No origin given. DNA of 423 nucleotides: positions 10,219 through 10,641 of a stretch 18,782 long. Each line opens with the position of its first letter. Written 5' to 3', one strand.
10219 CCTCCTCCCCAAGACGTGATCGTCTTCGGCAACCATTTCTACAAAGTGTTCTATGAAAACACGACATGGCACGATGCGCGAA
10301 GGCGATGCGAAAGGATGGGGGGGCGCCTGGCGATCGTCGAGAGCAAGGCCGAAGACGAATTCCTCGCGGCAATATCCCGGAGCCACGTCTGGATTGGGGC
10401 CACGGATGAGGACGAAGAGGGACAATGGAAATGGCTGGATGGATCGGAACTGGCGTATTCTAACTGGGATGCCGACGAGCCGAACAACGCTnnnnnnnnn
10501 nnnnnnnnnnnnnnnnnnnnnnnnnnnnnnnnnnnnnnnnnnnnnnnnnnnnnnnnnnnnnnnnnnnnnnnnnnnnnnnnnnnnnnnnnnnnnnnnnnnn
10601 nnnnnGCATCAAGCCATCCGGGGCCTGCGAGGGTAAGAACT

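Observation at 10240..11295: Kinase ectodomain is a canonical Ca2+/mannose-type C-type lectin domain (EPN + WND) followed by LRRs: a lectin receptor kinase in a bacterium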

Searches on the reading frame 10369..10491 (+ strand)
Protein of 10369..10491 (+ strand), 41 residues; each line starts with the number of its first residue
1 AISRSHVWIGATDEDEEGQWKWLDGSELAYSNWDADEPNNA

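Call 65: search_solved_structures(query=window:10369-10491:+, show_alignments=5, max_evalue=0.01)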
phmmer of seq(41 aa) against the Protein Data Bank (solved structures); distinct sequences matched with E-value up to 0.01: 106 (the best 60 are shown).
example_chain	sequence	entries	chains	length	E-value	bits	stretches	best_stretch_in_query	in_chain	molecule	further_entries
7jpt_A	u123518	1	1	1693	2e-20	73.9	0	6-35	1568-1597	Lymphocyte antigen 75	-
7jpu_A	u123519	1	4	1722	2.4e-20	73.7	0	6-35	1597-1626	Lymphocyte antigen 75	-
9wyt_J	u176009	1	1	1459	3.9e-16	60.6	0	4-35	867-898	yolk sac IgY receptor precursor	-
7qsr_A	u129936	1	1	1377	2.6e-15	58.1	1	6-35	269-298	Secretory phospholipase A2 receptor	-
2ox9_A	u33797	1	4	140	1.7e-09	40.1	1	3-40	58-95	Collectin placenta 1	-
5ao5_A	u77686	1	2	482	1.9e-09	40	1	5-40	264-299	C-TYPE MANNOSE RECEPTOR 2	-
5ao6_A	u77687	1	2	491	2.1e-09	39.8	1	5-40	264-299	C-TYPE MANNOSE RECEPTOR 2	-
5e4k_A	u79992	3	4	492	2.1e-09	39.8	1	5-40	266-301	C-type mannose receptor 2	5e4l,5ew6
8k8h_A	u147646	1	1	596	3.7e-09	39.1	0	5-39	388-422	Lymphocyte antigen 75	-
8hbc_A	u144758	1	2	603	4e-09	39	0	5-39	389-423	Lymphocyte antigen 75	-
2ox8_A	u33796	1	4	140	1.6e-08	37.1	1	3-40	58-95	Scavenger receptor with C-type lectin type I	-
6y0m_A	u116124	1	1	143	2.8e-08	36.4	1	4-40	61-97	Low affinity immunoglobulin epsilon Fc receptor membrane-bound form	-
6y0l_A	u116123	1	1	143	3e-08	36.3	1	4-40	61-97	Low affinity immunoglobulin epsilon Fc receptor membrane-bound form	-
5xts_A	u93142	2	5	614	5.6e-08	35.4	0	5-39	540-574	Macrophage mannose receptor 1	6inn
4kzv_A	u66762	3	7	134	1e-07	34.6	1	5-40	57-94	C-type lectin mincle | Mincle CRD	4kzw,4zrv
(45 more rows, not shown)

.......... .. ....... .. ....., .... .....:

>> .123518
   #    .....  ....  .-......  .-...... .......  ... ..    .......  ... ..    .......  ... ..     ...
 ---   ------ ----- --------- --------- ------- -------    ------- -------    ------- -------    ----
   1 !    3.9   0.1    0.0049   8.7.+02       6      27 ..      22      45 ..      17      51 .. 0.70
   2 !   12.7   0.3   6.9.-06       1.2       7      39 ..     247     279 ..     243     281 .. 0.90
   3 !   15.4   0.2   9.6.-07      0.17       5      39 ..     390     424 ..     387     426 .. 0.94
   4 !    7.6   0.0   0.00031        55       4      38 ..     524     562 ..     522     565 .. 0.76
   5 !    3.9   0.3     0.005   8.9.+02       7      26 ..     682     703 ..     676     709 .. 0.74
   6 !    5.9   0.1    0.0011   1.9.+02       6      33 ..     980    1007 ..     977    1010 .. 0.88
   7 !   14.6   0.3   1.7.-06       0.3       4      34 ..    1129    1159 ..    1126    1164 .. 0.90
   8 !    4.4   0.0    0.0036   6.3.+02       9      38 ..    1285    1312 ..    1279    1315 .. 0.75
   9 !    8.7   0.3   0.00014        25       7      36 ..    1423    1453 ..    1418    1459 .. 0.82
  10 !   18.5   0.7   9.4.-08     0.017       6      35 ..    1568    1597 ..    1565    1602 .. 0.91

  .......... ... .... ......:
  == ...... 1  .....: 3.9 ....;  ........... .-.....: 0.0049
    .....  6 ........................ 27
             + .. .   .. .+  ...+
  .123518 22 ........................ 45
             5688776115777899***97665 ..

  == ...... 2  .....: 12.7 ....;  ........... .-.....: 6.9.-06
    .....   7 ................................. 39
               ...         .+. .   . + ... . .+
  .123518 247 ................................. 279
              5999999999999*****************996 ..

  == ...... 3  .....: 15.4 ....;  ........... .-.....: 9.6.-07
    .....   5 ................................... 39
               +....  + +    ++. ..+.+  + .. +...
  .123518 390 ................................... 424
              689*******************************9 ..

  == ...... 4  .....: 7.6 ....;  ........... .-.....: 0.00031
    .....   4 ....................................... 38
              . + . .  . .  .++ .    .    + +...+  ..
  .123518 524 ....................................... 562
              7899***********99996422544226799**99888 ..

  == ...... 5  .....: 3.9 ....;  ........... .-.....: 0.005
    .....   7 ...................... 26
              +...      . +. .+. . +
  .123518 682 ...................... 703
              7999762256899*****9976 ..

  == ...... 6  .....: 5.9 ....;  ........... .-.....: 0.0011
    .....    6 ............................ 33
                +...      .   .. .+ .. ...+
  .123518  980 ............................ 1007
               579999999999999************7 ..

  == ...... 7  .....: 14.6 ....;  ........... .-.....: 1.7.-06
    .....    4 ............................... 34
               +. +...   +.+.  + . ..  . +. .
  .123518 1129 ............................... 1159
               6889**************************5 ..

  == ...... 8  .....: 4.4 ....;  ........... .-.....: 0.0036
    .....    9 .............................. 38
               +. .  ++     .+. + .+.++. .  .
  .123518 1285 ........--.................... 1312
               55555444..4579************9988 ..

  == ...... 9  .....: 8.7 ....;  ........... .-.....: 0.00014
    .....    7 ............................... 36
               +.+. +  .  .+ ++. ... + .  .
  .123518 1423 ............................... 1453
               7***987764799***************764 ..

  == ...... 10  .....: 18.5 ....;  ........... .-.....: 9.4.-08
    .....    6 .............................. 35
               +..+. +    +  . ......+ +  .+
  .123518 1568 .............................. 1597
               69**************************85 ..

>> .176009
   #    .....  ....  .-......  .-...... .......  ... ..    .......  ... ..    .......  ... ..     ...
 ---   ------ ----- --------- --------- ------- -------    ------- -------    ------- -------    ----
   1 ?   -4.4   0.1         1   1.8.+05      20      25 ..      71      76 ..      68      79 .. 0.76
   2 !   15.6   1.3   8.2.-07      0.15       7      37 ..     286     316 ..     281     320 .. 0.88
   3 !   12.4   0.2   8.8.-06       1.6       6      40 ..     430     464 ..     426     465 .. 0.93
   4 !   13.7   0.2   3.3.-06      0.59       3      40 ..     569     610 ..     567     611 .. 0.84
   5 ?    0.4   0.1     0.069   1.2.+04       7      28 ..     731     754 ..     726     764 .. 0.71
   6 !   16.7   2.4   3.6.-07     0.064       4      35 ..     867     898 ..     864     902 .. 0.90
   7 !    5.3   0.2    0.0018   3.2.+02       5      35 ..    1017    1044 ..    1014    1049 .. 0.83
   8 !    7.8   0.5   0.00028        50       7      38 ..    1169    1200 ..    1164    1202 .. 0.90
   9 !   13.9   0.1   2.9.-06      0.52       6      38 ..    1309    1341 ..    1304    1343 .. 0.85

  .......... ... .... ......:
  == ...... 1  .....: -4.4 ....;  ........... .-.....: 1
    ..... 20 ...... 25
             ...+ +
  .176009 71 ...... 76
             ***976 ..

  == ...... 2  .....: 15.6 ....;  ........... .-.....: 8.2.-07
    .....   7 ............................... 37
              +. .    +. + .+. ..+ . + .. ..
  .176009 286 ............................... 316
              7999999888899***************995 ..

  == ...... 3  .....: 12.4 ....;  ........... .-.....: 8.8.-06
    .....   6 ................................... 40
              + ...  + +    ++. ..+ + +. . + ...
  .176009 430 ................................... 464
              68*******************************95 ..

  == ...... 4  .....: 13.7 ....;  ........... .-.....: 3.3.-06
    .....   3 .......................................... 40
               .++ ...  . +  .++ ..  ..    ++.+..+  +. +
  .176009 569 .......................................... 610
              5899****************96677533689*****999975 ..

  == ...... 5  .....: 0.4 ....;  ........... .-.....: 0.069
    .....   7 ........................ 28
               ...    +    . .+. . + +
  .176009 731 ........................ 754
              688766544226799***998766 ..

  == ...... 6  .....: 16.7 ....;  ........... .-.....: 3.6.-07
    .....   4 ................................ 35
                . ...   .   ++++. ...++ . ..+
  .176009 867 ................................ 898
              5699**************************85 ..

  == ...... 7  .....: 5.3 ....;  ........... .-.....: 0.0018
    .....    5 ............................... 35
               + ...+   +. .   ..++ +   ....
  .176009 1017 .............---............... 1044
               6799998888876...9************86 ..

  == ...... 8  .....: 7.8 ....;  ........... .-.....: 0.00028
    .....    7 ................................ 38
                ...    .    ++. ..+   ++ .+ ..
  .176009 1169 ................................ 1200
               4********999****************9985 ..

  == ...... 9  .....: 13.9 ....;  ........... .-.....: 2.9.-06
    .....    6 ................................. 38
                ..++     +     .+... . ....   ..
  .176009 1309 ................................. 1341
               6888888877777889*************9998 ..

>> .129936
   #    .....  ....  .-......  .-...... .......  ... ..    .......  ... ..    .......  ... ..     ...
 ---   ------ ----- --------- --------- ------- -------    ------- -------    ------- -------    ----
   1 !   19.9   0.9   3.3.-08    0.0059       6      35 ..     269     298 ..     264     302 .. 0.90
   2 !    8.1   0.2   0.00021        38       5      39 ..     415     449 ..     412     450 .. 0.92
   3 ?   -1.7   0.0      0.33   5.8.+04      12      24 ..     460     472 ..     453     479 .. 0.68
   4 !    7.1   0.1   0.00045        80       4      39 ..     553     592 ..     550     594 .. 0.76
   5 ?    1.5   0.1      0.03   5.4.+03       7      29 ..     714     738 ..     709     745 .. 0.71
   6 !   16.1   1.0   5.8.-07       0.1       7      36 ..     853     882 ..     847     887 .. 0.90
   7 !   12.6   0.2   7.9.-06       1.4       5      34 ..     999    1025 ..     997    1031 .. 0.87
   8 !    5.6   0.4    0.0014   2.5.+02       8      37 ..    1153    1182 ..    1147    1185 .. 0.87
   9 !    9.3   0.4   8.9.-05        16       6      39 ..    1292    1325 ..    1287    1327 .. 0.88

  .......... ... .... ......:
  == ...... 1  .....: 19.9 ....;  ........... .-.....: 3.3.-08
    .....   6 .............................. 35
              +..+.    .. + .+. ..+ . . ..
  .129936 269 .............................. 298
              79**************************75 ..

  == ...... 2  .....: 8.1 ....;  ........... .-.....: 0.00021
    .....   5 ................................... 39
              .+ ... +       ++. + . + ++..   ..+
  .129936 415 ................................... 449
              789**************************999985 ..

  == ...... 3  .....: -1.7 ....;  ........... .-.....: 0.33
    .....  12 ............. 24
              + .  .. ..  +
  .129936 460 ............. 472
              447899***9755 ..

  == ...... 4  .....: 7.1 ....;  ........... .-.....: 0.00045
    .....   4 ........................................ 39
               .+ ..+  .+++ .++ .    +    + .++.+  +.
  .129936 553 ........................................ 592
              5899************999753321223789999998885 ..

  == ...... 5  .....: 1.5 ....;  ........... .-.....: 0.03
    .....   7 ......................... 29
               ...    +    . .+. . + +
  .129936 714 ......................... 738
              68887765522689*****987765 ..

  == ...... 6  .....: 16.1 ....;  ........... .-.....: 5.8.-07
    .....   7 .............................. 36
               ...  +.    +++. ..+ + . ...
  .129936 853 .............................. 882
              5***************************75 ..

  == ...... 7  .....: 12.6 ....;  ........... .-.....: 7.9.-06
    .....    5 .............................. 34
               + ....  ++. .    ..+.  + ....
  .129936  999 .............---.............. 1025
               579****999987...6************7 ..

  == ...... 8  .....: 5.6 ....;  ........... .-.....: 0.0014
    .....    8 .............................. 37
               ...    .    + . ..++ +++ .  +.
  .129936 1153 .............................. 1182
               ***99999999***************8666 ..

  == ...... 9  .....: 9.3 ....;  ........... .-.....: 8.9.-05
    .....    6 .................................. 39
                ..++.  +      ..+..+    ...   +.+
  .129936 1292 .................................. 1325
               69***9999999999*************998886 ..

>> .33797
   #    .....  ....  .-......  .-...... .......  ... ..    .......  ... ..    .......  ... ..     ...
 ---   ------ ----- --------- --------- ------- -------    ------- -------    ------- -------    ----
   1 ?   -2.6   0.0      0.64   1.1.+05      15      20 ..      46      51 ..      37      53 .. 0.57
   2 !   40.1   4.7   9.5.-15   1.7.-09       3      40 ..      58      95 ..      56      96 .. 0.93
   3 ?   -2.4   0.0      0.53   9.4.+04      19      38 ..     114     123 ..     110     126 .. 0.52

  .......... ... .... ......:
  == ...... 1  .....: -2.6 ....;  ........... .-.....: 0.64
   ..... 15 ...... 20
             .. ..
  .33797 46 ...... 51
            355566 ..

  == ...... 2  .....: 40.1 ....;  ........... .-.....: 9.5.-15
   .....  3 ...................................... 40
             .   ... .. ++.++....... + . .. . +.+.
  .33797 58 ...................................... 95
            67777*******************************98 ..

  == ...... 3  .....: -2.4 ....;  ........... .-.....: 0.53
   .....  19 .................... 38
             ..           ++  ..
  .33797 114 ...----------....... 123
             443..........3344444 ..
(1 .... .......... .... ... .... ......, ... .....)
